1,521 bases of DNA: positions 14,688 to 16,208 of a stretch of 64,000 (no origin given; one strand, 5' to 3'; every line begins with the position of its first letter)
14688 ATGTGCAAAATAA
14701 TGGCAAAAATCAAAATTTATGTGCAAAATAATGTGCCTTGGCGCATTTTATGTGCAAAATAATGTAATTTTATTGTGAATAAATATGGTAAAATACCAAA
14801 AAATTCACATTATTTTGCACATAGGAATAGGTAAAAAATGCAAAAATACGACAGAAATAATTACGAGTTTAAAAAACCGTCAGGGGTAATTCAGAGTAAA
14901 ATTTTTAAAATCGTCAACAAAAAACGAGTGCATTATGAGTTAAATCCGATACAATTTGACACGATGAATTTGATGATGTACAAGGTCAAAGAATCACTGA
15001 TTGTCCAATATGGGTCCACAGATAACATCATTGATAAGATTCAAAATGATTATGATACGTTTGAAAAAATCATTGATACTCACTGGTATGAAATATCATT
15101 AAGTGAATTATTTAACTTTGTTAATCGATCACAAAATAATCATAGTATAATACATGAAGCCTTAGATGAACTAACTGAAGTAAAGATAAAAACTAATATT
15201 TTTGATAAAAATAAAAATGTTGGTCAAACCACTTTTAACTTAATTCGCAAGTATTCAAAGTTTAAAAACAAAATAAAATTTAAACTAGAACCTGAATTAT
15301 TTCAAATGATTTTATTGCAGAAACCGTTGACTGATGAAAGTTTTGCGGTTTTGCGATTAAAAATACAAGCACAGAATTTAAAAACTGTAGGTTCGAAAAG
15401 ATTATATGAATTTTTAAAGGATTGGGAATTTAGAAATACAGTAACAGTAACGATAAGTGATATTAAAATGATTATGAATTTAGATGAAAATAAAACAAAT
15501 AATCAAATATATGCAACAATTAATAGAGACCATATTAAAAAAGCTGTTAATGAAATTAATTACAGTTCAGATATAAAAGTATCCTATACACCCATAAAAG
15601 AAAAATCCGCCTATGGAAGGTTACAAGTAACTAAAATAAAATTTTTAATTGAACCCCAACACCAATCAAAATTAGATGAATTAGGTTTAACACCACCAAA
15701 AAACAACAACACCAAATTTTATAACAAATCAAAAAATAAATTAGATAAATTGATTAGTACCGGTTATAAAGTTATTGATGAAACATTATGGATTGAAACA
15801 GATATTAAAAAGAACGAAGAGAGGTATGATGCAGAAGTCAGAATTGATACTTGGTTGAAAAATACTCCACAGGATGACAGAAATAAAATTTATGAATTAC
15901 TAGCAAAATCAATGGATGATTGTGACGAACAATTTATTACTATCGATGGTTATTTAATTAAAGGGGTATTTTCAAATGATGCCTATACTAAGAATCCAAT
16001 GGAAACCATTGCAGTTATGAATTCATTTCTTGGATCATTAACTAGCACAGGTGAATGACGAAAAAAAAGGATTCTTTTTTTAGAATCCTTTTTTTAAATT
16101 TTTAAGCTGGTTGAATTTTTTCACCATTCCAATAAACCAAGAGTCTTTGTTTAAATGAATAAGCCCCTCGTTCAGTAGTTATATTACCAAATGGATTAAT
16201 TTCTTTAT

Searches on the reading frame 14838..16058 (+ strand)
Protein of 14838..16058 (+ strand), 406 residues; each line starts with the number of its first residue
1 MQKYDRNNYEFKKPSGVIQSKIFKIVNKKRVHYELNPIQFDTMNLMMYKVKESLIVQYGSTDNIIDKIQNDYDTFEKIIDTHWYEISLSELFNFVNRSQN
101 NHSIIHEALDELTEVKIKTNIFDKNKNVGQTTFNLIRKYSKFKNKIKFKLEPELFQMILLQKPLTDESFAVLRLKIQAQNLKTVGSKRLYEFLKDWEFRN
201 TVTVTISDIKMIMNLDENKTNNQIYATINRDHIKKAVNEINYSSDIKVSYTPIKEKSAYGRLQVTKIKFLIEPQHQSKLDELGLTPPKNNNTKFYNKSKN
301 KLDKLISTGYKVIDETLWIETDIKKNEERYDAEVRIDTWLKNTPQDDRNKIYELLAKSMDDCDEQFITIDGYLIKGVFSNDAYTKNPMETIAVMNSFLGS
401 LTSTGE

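Call 13: search_protein_families(library=pfam, proteins=[window:14838-16058:+], max_evalue=0.001)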
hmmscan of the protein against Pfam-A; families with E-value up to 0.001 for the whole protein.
window:14838-16058:+ (406 aa): 2 families
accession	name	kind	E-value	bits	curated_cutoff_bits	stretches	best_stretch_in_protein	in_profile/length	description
PF21205.3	Rep3_C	-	5.3e-07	30.2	21.1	1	205-270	1-58/59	Initiator Rep protein, WH2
PF01051.27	Rep3_N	-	6.9e-05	23.7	22.4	1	64-194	26-141/141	Initiator Replication protein, WH1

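Call 71: search_protein_families(library=pfam, alignment_id=A5, max_evalue=0.001)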
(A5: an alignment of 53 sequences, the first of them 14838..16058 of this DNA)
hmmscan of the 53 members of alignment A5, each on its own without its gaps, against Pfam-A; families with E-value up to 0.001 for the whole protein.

A. member 1, window:14838-16058:+ (406 aa): 2 families
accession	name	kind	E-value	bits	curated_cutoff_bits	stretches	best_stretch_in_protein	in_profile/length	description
PF21205.3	Rep3_C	-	5.3e-07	30.2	21.1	1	205-270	1-58/59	Initiator Rep protein, WH2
PF01051.27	Rep3_N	-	6.9e-05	23.7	22.4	1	64-194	26-141/141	Initiator Replication protein, WH1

B. families by the number of members that match (of 53 scanned): 21 families
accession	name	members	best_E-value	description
PF09414.15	RNA_ligase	2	7.2e-28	RNA ligase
PF04896.17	AmoC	1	2.8e-112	Ammonia monooxygenase/methane monooxygenase, subunit C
PF01145.31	Band_7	1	3.3e-22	SPFH domain / Band 7 family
PF02146.23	SIR2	1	3.7e-21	Sir2 family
PF02518.31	HATPase_c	1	1.1e-20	Histidine kinase-, DNA gyrase B-, and HSP90-like ATPase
PF00072.30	Response_reg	1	1e-19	Response regulator receiver domain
PF11839.13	Alanine_zipper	1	3.2e-17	Alanine-zipper, major outer membrane lipoprotein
PF13753.12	SWM_repeat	1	5.4e-17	Putative flagellar system-associated repeat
PF13671.12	AAA_33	1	6.1e-14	AAA domain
PF00149.33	Metallophos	1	8.2e-14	Calcineurin-like phosphoesterase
PF00512.31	HisKA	1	4.6e-07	His Kinase A (phospho-acceptor) domain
PF21205.3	Rep3_C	1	5.3e-07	Initiator Rep protein, WH2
PF12850.12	Metallophos_2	1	1.2e-06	Calcineurin-like phosphoesterase superfamily domain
PF10106.14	DUF2345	1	2.7e-06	Uncharacterized protein conserved in bacteria (DUF2345)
PF01966.28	HD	1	3.6e-06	HD domain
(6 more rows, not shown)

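Call 72: search_protein_families(library=phrogs, alignment_id=A5, max_evalue=0.00001)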
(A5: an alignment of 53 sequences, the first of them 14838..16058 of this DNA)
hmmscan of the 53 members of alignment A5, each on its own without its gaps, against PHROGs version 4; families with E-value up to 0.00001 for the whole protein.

A. member 1, window:14838-16058:+ (406 aa): 2 families
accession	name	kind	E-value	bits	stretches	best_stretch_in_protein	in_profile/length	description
phrog_4402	-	DNA, RNA and nucleotide metabolism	1.3e-15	58.3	1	83-294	67-267/592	replication initiation protein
phrog_2172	-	unknown function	1.2e-10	42.4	1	68-334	41-317/382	-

B. families by the number of members that match (of 53 scanned): 32 families (the first 25 are shown)
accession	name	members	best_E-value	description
phrog_5982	-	2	8.9e-53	-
phrog_548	-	2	8.5e-40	RNA ligase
phrog_20458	-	2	1.5e-12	-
phrog_200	-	1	1.3e-77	lipoprotein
phrog_609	-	1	5.7e-77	RIIB lysis inhibitor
phrog_14301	-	1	1.8e-54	RNA ligase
phrog_36818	-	1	6.2e-52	RIIB lysis inhibitor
phrog_6931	-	1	1.6e-51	-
phrog_3803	-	1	1.3e-50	RIIB lysis inhibitor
phrog_11221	-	1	2e-47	RIIB lysis inhibitor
phrog_24030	-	1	1.2e-45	RNA ligase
phrog_1649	-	1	6.6e-40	metallo-phosphoesterase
phrog_2162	-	1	2.5e-39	Sir2 (NAD-dependent deacetylase)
phrog_34045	-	1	2.5e-38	-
phrog_2886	-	1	3e-35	RIIB lysis inhibitor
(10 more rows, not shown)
